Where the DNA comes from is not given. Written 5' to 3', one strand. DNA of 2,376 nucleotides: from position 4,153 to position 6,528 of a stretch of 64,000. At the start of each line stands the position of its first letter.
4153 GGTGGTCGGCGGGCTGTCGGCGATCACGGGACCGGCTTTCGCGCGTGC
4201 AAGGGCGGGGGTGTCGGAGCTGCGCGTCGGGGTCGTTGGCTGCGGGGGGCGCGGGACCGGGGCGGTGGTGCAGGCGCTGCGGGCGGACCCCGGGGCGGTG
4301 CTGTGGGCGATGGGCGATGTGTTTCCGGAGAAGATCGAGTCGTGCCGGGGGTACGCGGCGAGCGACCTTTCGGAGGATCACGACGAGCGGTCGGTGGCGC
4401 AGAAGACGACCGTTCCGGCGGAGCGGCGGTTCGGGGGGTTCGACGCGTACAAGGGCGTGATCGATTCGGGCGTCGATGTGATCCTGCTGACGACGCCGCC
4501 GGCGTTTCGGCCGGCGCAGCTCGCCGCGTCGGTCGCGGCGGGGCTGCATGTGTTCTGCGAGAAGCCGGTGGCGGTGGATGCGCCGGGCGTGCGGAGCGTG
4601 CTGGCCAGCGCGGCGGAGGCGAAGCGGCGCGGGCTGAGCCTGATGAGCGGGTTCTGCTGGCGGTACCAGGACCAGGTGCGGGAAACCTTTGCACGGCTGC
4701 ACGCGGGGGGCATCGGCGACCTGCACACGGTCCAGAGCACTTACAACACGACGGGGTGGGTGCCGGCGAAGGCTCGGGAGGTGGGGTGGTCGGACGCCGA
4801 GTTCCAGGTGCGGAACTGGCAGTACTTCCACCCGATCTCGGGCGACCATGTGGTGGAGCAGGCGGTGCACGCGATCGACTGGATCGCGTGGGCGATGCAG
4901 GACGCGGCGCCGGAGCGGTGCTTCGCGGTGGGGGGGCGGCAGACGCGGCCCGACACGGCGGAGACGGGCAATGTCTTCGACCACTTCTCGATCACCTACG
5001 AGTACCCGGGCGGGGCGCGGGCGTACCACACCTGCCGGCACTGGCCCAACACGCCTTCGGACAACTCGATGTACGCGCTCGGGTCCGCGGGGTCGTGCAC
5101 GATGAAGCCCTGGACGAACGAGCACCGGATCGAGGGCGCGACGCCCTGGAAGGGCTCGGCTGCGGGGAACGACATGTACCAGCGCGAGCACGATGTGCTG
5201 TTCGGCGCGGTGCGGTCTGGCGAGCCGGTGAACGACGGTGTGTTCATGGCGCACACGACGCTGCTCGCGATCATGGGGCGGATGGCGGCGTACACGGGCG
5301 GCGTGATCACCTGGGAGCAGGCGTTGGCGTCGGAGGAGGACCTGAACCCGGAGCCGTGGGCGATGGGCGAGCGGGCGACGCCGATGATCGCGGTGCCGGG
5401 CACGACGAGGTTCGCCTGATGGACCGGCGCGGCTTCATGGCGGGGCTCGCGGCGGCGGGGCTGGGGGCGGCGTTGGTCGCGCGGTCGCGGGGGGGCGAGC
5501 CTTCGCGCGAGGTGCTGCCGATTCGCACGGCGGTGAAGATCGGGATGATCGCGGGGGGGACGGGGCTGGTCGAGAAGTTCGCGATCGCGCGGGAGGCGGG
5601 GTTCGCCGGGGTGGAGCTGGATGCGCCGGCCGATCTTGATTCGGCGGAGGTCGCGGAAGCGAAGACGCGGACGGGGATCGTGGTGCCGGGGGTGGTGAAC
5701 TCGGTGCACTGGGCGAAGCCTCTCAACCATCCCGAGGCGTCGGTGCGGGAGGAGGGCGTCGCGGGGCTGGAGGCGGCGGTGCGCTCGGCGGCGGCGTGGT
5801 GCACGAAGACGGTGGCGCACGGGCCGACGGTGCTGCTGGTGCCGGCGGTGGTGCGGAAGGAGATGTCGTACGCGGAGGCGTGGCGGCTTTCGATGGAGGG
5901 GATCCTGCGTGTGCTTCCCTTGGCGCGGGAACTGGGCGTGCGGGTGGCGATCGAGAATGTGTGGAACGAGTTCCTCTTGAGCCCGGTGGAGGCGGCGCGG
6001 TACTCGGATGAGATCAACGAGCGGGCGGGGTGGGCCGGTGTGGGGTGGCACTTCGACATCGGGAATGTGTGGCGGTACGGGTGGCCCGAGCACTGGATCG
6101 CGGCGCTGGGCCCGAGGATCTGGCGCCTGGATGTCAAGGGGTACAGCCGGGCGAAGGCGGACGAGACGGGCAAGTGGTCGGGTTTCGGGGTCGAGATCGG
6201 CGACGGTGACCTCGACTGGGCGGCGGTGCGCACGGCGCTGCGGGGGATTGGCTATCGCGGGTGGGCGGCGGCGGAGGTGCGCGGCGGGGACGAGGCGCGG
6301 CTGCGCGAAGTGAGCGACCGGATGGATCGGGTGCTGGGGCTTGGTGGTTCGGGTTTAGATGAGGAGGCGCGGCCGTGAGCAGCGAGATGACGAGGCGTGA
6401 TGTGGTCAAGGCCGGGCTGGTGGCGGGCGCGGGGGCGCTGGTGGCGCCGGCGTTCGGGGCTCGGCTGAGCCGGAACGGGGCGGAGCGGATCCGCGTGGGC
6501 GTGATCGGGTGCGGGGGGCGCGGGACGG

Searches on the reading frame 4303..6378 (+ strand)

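Call 60: search_protein_families(library=pfam, proteins=[window:4303-6378:+], max_evalue=0.00001)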
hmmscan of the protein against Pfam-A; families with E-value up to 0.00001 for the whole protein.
window:4303-6378:+ (691 aa): 1 family
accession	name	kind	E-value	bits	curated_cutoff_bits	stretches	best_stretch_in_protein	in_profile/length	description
PF01261.30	AP_endonuc_2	-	2.6e-29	103.1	31.1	1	426-669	1-241/249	Xylose isomerase-like TIM barrel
